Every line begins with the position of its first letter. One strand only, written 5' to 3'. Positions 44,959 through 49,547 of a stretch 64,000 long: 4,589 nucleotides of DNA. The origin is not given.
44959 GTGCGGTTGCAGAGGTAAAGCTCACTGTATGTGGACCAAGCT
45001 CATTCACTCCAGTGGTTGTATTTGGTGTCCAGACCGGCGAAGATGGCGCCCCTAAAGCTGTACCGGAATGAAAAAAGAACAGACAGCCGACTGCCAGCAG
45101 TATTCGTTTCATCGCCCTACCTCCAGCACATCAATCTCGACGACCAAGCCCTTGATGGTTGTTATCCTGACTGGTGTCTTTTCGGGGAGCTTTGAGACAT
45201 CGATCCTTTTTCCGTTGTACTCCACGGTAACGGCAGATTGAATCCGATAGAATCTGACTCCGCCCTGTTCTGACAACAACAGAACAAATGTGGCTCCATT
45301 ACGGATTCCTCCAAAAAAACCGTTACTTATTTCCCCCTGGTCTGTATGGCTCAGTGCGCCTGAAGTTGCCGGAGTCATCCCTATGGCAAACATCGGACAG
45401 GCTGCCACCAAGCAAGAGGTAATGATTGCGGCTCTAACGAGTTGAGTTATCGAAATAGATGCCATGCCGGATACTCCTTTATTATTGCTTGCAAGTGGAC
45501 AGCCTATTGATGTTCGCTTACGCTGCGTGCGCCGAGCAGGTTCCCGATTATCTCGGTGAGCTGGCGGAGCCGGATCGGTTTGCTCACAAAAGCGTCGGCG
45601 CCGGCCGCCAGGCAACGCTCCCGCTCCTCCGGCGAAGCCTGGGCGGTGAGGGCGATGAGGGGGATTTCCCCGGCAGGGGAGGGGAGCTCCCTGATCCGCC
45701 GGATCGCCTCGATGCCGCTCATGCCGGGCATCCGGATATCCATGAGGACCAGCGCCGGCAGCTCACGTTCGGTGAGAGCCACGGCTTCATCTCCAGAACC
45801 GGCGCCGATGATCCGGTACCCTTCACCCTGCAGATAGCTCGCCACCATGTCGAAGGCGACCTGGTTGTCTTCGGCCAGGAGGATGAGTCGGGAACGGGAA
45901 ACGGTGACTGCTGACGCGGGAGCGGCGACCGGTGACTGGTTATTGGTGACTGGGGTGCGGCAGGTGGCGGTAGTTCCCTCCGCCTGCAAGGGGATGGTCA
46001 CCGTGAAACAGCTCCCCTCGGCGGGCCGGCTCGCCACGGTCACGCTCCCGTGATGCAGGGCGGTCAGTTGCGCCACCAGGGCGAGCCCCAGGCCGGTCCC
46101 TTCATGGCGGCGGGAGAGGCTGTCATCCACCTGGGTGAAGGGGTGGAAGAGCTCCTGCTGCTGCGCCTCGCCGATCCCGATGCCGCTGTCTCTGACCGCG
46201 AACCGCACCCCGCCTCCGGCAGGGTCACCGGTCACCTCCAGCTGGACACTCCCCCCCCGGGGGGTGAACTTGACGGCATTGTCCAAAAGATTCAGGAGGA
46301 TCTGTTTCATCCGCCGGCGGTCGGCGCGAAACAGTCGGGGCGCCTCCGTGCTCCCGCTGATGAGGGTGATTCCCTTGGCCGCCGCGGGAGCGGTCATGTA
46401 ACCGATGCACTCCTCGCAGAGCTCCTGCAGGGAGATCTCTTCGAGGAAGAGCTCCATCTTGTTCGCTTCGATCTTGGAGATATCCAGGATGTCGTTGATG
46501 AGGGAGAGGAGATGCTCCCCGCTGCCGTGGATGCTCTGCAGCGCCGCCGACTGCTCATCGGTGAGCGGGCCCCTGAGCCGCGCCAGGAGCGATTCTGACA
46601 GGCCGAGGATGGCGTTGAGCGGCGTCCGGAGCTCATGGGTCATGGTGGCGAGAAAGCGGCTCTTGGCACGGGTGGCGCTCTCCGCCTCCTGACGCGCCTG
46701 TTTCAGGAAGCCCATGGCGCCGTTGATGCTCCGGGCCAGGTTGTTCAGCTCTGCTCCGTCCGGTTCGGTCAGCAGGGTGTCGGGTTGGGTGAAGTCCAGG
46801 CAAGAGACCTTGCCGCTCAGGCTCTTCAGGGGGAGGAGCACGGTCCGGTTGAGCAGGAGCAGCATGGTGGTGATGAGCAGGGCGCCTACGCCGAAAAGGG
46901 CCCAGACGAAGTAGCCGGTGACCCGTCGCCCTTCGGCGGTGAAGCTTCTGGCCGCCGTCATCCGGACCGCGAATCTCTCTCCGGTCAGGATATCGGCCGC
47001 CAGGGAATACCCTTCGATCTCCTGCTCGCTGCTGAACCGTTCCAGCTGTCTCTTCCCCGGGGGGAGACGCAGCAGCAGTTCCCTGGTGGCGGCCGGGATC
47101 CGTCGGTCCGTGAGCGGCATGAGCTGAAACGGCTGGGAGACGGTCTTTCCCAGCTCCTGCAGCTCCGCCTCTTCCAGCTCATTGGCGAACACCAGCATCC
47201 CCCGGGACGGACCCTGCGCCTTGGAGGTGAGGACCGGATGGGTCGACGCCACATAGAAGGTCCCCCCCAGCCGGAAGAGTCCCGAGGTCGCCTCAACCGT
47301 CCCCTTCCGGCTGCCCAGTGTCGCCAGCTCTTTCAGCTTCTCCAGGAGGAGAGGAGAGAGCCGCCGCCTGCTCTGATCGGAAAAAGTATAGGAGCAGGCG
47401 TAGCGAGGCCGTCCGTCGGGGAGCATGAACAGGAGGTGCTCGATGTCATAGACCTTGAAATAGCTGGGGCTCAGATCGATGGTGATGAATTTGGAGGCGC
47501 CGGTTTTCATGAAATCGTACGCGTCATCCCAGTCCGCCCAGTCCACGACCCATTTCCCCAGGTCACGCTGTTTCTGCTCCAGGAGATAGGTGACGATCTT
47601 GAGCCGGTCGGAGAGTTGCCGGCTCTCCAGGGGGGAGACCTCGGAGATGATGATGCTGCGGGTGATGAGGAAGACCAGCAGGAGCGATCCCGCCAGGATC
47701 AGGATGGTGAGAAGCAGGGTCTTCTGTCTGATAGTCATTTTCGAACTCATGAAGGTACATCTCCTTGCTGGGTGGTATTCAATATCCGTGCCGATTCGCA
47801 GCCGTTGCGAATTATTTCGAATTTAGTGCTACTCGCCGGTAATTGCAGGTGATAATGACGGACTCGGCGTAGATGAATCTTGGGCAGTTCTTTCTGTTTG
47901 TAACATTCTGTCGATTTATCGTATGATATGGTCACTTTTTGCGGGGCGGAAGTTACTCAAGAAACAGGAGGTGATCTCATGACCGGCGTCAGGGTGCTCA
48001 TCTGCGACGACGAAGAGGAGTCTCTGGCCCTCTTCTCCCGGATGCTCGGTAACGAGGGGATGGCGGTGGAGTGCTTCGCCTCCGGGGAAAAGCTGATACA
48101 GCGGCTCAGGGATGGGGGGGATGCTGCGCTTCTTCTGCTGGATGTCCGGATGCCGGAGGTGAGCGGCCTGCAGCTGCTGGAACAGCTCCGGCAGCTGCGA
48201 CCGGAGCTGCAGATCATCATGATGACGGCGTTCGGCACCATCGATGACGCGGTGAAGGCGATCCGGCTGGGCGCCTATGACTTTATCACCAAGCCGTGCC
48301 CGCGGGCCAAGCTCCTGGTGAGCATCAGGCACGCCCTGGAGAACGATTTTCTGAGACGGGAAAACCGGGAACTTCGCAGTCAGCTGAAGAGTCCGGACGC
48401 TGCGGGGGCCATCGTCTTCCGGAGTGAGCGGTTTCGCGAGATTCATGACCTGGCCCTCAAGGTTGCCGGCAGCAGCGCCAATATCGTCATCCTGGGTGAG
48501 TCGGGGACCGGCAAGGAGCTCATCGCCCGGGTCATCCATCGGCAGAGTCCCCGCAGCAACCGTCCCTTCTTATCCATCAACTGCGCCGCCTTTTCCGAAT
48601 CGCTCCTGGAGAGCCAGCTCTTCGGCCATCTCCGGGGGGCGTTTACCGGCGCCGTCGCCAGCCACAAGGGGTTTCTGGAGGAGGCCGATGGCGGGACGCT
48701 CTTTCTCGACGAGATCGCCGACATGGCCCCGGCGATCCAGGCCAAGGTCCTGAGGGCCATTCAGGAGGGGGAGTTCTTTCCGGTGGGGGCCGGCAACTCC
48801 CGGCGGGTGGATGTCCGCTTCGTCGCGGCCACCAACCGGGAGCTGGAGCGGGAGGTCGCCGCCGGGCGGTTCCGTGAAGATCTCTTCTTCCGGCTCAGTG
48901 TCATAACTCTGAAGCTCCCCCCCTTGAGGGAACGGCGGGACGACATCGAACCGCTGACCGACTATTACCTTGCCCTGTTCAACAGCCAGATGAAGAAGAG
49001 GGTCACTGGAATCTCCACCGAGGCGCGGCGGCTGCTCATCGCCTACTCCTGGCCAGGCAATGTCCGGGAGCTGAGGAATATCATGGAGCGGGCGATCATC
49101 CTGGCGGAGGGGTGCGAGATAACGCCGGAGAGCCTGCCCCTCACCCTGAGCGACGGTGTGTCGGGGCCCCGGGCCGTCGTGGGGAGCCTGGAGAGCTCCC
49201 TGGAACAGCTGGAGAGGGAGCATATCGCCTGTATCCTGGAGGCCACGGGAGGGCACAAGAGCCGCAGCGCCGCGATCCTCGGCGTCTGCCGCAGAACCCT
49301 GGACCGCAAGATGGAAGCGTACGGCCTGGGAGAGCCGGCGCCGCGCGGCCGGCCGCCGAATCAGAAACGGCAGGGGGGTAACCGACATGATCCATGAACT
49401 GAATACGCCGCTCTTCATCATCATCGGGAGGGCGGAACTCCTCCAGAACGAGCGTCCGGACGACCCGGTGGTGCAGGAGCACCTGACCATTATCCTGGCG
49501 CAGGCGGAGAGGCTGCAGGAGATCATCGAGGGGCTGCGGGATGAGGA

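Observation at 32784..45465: Duplicated cassette: giant PilY1/PilC-like secreted protein translationally coupled to a retropepsin-like aspartic protease, with no pilus genes nearby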

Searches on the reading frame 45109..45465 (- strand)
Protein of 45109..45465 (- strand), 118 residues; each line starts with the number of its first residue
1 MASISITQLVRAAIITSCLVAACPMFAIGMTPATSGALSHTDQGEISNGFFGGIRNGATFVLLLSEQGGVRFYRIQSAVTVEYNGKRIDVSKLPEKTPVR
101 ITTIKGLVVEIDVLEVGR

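Call 8: search_protein_families(library=pfam, proteins=[window:45109-45465:-], max_evalue=0.01)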
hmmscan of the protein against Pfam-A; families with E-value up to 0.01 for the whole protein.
window:45109-45465:- (118 aa): 0 families
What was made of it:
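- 45109..45465 (-): Small secreted 118-aa protein of unknown fold; its stop overlaps the PilY1-B start (ATGA). No Pfam hit (call 8).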

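Call 9: search_protein_families(library=ncbifam, proteins=[window:45109-45465:-], max_evalue=0.01)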
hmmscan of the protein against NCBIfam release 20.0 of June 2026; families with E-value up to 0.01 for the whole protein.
window:45109-45465:- (118 aa): 0 families

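Call 61: find_homologous_proteins(query=window:45109-45465:-, max_evalue=0.01)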
Query window:45109-45465:- (118 aa): 3 proteins with E <= 0.01 among 19 candidates.
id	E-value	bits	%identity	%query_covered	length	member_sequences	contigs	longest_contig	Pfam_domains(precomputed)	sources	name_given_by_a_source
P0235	1.2e-68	246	100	100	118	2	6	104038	-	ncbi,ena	-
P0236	1.1e-56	207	86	100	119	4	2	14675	-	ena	-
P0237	7.2e-46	172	72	100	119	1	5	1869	-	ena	-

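Call 62: find_encoding_contigs(protein=P0236, flank=10000, max_places=3)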
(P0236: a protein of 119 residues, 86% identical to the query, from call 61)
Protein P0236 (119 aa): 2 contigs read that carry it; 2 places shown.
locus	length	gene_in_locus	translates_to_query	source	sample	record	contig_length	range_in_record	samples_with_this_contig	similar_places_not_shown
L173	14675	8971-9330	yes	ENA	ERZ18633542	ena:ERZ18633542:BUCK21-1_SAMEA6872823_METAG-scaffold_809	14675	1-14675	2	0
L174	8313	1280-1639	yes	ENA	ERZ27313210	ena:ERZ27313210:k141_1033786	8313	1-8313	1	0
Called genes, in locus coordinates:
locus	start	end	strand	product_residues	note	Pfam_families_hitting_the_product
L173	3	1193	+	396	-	?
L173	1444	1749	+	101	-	PF15723:MqsR_toxin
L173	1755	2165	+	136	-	PF15731:MqsA_antitoxin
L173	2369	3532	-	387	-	PF09002:Card1_endonuc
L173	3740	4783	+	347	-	PF19044:P-loop_TraG (weak)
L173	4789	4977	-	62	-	PF00512:HisKA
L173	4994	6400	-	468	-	PF00072:Response_reg, PF00158:Sigma54_activat, PF13191:AAA_16 (faint), PF14532:Sigma54_activ_2, PF00004:AAA (weak), PF07728:AAA_5 (weak), PF25601:AAA_lid_14, PF02954:HTH_8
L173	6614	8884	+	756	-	PF05228:CHASE4, PF00512:HisKA, PF02518:HATPase_c, PF00072:Response_reg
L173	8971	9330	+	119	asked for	-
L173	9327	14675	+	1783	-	?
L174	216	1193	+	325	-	PF02518:HATPase_c, PF00072:Response_reg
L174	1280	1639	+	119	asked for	-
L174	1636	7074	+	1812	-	PF13205:Big_5, PF05567:T4P_PilY1 (faint)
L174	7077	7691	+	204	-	PF13650:Asp_protease_2, PF13975:gag-asp_proteas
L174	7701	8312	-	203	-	?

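Call 63: find_encoding_contigs(protein=P0237, flank=10000, max_places=5)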
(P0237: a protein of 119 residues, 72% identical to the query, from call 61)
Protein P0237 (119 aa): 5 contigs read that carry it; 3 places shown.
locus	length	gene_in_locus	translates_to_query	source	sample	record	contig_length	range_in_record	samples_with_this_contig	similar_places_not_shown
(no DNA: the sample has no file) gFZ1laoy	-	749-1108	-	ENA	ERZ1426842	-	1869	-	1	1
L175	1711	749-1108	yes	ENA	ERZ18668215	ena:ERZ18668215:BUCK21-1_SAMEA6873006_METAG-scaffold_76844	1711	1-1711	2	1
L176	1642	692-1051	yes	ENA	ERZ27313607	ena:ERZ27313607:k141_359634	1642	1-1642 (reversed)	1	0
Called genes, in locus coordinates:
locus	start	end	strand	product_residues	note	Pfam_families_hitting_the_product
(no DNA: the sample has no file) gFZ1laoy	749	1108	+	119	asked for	-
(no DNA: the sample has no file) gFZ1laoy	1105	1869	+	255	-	?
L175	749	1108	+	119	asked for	-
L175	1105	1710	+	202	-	?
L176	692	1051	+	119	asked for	-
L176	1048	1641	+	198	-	?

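Call 106: predict_structure(alignment_id=A4)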
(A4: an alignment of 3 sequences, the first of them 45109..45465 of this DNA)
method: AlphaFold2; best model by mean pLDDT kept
length: 118 residues; sequences in the alignment: 3
mean_pLDDT: 45.5   pTM: 0.29
mean pLDDT of the five models: 45.5, 39.4, 38.9, 36.9, 36.3
residues with pLDDT >= 90: 0; 70-90: 0; 50-70: 41; < 50: 77
segments of 3 or more residues with pLDDT < 50: 1-3, 5-49, 67-69, 95-118
pLDDT, mean of each block of 10 residues (from residue 1): 45 45 40 36 43 55 56 55 53 47 35 31
secondary structure, 60 per line:
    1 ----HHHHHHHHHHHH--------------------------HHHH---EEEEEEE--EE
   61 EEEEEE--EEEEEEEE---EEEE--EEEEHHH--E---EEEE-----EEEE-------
elements in order: H5-16 H43-46 E50-56 E59-66 E69-76 E80-83 E86-89 E99-102 E108-111
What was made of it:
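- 45109..45465 (-): AF2 pLDDT 45 (call 106).
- Tried and rejected: Its AF2 model is too poor to use (pLDDT 45, call 106).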

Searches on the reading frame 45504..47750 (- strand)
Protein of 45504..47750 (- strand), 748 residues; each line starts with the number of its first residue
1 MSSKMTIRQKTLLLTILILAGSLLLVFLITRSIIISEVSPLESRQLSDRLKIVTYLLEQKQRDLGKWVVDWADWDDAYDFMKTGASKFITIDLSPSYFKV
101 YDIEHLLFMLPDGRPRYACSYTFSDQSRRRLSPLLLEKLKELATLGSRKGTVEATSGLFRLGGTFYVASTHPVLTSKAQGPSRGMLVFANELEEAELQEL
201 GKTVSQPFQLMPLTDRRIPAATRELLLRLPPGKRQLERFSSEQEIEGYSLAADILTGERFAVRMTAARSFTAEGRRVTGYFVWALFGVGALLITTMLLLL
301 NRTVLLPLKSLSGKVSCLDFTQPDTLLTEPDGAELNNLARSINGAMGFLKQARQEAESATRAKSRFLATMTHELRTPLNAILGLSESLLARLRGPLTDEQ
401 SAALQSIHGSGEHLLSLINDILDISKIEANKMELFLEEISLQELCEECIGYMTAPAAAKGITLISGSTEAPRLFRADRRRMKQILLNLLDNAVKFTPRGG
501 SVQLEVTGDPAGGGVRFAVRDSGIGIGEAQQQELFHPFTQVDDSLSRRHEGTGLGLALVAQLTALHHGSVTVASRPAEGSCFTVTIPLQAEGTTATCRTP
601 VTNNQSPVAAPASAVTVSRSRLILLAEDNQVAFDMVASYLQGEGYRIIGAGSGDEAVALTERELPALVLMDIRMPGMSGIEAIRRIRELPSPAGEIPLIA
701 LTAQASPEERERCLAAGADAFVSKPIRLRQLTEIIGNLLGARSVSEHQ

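Call 11: search_protein_families(library=pfam, proteins=[window:45504-47750:-], max_evalue=0.001)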
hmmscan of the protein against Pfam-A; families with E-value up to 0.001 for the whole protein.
window:45504-47750:- (748 aa): 4 families
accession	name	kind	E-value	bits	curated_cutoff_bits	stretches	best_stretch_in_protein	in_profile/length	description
PF02518.31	HATPase_c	-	2.3e-29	102.5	26.4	1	477-589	2-110/111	Histidine kinase-, DNA gyrase B-, and HSP90-like ATPase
PF05228.19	CHASE4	-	1.1e-27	97.3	26.2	1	57-210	2-139/140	CHASE4 domain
PF00072.30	Response_reg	-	5e-25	88.3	30.2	1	623-735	1-110/111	Response regulator receiver domain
PF00512.31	HisKA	-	8.6e-21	74.2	26.9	1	362-429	1-65/66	His Kinase A (phospho-acceptor) domain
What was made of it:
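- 45504..47750 (-): Hybrid histidine kinase (CHASE4-HisKA-HATPase-receiver), first gene of unit B. Pfam (call 11).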

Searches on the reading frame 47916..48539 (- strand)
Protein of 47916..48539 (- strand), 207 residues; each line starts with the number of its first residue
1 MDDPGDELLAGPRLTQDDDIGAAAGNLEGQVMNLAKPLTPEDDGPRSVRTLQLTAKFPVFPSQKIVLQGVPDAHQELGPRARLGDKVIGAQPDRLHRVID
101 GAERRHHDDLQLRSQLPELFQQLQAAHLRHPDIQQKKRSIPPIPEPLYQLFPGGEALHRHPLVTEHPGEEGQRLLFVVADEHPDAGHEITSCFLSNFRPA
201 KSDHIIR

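Call 12: search_protein_families(library=pfam, proteins=[window:47916-48539:-], max_evalue=0.001)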
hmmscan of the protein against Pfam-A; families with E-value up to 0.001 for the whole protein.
window:47916-48539:- (207 aa): 0 families

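Call 43: search_protein_families(library=pfam, proteins=[window:47916-48539:-], max_evalue=1)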
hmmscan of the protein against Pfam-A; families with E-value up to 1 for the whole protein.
window:47916-48539:- (207 aa): 1 family
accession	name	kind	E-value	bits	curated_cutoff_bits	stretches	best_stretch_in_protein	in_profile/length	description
PF02668.22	TauD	-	0.035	14.4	27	1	111-178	138-198/267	Taurine catabolism dioxygenase TauD, TfdA family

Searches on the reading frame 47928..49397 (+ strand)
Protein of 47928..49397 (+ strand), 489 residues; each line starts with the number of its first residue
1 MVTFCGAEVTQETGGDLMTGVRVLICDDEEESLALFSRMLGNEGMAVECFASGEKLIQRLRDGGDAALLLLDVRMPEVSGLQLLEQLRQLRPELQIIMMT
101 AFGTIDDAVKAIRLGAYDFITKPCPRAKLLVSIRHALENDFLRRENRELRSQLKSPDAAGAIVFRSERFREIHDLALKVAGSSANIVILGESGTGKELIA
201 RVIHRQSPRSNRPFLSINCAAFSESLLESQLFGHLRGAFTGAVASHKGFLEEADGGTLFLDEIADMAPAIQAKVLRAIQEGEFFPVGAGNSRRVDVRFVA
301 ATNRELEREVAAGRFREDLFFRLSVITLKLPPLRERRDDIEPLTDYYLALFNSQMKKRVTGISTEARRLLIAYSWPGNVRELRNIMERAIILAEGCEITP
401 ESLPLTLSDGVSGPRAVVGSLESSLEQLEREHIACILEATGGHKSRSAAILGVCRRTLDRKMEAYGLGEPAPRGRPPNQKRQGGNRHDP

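Call 85: search_protein_families(library=pfam, proteins=[window:47928-49397:+], max_evalue=0.001)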
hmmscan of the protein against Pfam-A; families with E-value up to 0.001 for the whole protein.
window:47928-49397:+ (489 aa): 9 families
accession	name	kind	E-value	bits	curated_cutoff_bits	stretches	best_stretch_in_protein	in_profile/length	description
PF00158.32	Sigma54_activat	-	2.2e-65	219.9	20.2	1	163-328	2-167/168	Sigma-54 interaction domain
PF00072.30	Response_reg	-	2.9e-27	95.4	30.2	1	23-133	1-110/111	Response regulator receiver domain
PF25601.1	AAA_lid_14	-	8.7e-27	93.2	27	1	334-410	1-77/87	AAA+ ATPase lid domain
PF14532.12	Sigma54_activ_2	-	3.9e-23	82.7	25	1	171-333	9-138/138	Sigma-54 interaction domain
PF02954.25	HTH_8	-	1.8e-11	44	22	1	424-465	1-42/42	Bacterial regulatory protein, Fis family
PF07728.20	AAA_5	-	3.2e-07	30.9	22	1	185-305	1-124/139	AAA domain (dynein-related subfamily)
PF00004.35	AAA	-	5.7e-07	30.5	21.2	1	187-322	2-130/131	ATPase family associated with various cellular activities (AAA)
PF13191.12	AAA_16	-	3.3e-06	28.1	32.6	1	163-276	3-118/167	AAA ATPase domain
PF07724.20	AAA_2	-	0.00067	20.2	27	0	184-284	4-105/166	AAA domain (Cdc48 subfamily)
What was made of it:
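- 47928..49397 (+): PilR-like sigma-54-dependent response regulator, divergent from the kinase operon. Pfam Response_reg + Sigma54_activat + HTH_8 (call 85).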
